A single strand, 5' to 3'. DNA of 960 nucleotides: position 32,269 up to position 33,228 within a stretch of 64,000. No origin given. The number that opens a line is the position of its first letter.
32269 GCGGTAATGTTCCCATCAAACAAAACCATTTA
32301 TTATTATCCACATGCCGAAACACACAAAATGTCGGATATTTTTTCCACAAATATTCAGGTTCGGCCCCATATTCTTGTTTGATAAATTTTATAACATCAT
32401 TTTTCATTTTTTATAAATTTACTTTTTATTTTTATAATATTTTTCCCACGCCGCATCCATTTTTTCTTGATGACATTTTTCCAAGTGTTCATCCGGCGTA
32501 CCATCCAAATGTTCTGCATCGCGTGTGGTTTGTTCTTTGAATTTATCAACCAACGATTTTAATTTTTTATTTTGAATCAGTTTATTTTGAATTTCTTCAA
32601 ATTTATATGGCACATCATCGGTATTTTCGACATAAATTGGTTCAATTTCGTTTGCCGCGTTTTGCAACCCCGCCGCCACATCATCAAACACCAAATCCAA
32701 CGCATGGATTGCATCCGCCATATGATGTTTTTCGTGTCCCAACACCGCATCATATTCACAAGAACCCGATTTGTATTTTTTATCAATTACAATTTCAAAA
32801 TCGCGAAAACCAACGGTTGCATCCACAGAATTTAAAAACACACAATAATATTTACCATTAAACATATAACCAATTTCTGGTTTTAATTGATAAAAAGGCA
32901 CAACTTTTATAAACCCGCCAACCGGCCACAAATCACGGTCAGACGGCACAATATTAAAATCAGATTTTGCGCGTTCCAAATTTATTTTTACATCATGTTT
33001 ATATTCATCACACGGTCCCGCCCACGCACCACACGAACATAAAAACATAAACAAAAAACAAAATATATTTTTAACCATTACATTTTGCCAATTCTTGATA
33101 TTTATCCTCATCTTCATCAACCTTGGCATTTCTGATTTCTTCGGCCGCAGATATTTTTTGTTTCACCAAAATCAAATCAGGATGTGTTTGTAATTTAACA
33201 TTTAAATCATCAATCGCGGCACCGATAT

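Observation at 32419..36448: virB3-virB4 operon extended by two tandem paralogous secreted HExxH zincin-like proteins with identical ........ stop-start overlaps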

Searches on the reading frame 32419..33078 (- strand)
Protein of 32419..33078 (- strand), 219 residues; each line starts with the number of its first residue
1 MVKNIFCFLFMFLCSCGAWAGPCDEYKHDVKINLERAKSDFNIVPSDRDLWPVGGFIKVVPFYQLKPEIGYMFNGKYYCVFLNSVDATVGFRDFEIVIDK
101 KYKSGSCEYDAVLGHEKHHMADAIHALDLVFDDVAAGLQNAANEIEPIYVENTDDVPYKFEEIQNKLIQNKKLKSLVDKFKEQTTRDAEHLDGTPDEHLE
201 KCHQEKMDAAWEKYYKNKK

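Call 4: search_protein_families(library=pfam, proteins=[window:32419-33078:-], max_evalue=1)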
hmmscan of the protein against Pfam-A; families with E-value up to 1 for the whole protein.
window:32419-33078:- (219 aa): 0 families

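Call 6: search_protein_families(library=ncbifam, proteins=[window:32419-33078:-], max_evalue=1)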
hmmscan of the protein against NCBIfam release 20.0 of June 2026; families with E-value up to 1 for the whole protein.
window:32419-33078:- (219 aa): 1 family
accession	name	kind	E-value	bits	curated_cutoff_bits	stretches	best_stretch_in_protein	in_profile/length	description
NF006292.0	PRK08475.1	equivalog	0.023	14.3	166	1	142-191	47-96/171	F0F1 ATP synthase subunit B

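Call 11: find_homologous_proteins(query=window:32419-33078:-, max_evalue=0.001)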
Query window:32419-33078:- (219 aa): 9 proteins with E <= 0.001 among 95 candidates.
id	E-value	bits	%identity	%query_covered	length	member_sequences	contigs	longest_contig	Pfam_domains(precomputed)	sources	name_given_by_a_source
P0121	4.3e-149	512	100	100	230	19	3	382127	-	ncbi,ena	-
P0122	4.1e-112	391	83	93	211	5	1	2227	-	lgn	-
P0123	5.1e-104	365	73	100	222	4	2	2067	-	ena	-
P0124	1.3e-101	357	71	97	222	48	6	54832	-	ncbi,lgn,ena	-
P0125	1.5e-83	298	61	97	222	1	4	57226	-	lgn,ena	-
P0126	3.0e-75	271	56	96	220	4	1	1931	-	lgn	-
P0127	6.6e-74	266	54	100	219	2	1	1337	-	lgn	-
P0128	1.5e-73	265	57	95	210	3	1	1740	-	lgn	-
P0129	1.1e-72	263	54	100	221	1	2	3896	-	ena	-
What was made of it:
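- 32419..33078 (-): X2: exported 219-aa paralog with a Lys-rich C-terminal helix, restricted to a subclade. Only 9 homologs found by word-indexed search (call 11).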

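Call 42: find_encoding_contigs(protein=P0121, flank=10000, max_places=1)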
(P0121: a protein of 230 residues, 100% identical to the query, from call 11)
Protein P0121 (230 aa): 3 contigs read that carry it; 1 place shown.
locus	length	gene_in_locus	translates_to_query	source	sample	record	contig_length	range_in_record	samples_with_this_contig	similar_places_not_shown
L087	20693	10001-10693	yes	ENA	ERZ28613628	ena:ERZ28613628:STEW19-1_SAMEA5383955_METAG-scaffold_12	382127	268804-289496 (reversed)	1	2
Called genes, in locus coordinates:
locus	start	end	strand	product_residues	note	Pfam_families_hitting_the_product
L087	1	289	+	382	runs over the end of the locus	PF01098:FTSW_RODA_SPOVE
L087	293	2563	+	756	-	PF01751:Toprim, PF01131:Topoisom_bac, PF01396:Zn_ribbon_Top1, PF13368:Toprim_C_rpt (weak)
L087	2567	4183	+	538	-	PF01807:Zn_ribbon_DnaG, PF08275:DNAG_N, PF01751:Toprim, PF13662:Toprim_4, PF13155:Toprim_2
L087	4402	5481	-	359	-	PF01926:MMR_HSR1, PF02421:FeoB_N (weak), PF06071:YchF-GTPase_C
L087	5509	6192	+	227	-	PF01458:SUFBD_core (weak)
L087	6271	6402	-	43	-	-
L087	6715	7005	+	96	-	PF05101:VirB3 (faint)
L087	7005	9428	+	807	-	PF27097:VirB4_TrbE_N (weak), PF03135:CagE_TrbE_VirB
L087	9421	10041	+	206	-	-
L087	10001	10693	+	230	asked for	-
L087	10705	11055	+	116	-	PF04237:YjbR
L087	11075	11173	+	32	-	-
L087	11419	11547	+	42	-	-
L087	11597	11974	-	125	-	-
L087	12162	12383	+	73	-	-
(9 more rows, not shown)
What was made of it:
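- Checked: Gene callers and orthologs favour the ATG at 36397, giving 96 aa (call 42).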

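Call 94: predict_structure(alignment_id=A6)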
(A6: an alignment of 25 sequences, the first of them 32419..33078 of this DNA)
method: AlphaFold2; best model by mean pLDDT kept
length: 219 residues; sequences in the alignment: 25
mean_pLDDT: 89.5   pTM: 0.76
mean pLDDT of the five models: 89.5, 89.2, 88.3, 87.3, 86.3
residues with pLDDT >= 90: 156; 70-90: 39; 50-70: 24; < 50: 0
segments of 3 or more residues with pLDDT < 50: none
pLDDT, mean of each block of 10 residues (from residue 1): 63 56 85 96 96 92 95 91 97 97 93 96 97 95 94 95 95 95 95 86 86 76
secondary structure, 60 per line:
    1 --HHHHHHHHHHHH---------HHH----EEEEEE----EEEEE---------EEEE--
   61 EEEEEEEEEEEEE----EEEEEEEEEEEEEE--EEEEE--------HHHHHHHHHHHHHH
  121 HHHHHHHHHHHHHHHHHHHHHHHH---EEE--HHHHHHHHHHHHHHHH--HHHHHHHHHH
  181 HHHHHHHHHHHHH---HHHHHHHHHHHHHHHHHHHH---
elements in order: H3-14 E31-36 E41-45 E55-58 E61-73 E78-91 E94-98 H107-144 E148-150 H153-168 H171-193 H197-216
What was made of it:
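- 32419..33078 (-): Same predicted architecture as X1, pLDDT 89.5 (call 94).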

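Call 96: fold_search(model_id=the predicted structure, library=pdb)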
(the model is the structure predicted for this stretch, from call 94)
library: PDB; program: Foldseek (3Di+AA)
matches with E <= 10: 94; with E <= 0.001: 0
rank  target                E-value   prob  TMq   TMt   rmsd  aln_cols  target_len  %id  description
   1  2g59_B                1.4e-01  0.04  0.11  0.10  23.5       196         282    6  Crystal Structure of the Catalytic Domain of Protein Tyrosine Phosphatase from Homo sapiens (released 2006-03-14)
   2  4z29_A                3.5e-01  0.02  0.10  0.12  21.0       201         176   11  Crystal structure of the magnetobacterial protein MtxA C-terminal domain (released 2015-06-03)
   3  4i0u_H                5.0e-01  0.05  0.14  0.12  27.6       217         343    9  Improved structure of Thermotoga maritima CorA at 2.7 A resolution (released 2013-03-06)
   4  8tmc_A                6.8e-01  0.03  0.14  0.10  21.9       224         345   11  Cryo-EM structure of CorA in complex with conformation-specific synthetic antibody C12 and 20 mM MgCl2, State MG20-2 (released 2025-02-12)
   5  5m5w_M                8.7e-01  0.03  0.10  0.17  14.3       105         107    6  RNA Polymerase I open complex (released 2016-12-07)
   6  5jtg_B                9.8e-01  0.03  0.13  0.09  23.3       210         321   11  Crystal structure of Thermotoga maritima mutant D89K/D253K (released 2017-01-25)
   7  6rwe_M                1.6e+00  0.01  0.10  0.06  41.1       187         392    8  RNA Polymerase I Open Complex conformation 2 (released 2019-12-11)
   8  4c3h_M                1.7e+00  0.02  0.10  0.17  21.8       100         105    5  Structure of 14-subunit RNA polymerase I at 3.27 A resolution, crystal form C2-93 (released 2013-10-23)
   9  8tme_A                1.8e+00  0.02  0.15  0.11  24.1       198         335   11  Cryo-EM structure of CorA in complex with conformation-specific synthetic antibody C18 and 100 uM MgCl2, State MG0.1-1 (released 2025-02-12)
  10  8dyu_A                1.8e+00  0.02  0.15  0.02  20.3       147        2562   11  Structure of human cytoplasmic dynein-1 bound to two Lis1 proteins (released 2023-02-01)
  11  5m5x_M                1.9e+00  0.02  0.10  0.17  14.0       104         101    9  RNA Polymerase I elongation complex 1 (released 2016-12-21)
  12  1c4p_A                2.2e+00  0.04  0.16  0.22  11.8       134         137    9  BETA DOMAIN OF STREPTOKINASE (released 1999-10-13)
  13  3kny                  2.2e+00  0.01  0.08  0.09  17.9        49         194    8  Crystal structure of a two domain protein with unknown function (bt_3535) from bacteroides thetaiotaomicron vpi-5482 at  (released 2009-12-01)
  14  7ban_A                2.2e+00  0.01  0.08  0.02  22.6       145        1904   12  human Teneurin4 Mut C2 (released 2022-01-12)
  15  9x1n_G                2.3e+00  0.02  0.15  0.09  24.3       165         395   14  The cryo-EM structure of HerA-NurA complex with ATPgammaS and dsDNA from Thermococcus kodakarensis (State 1) (released 2026-02-04)
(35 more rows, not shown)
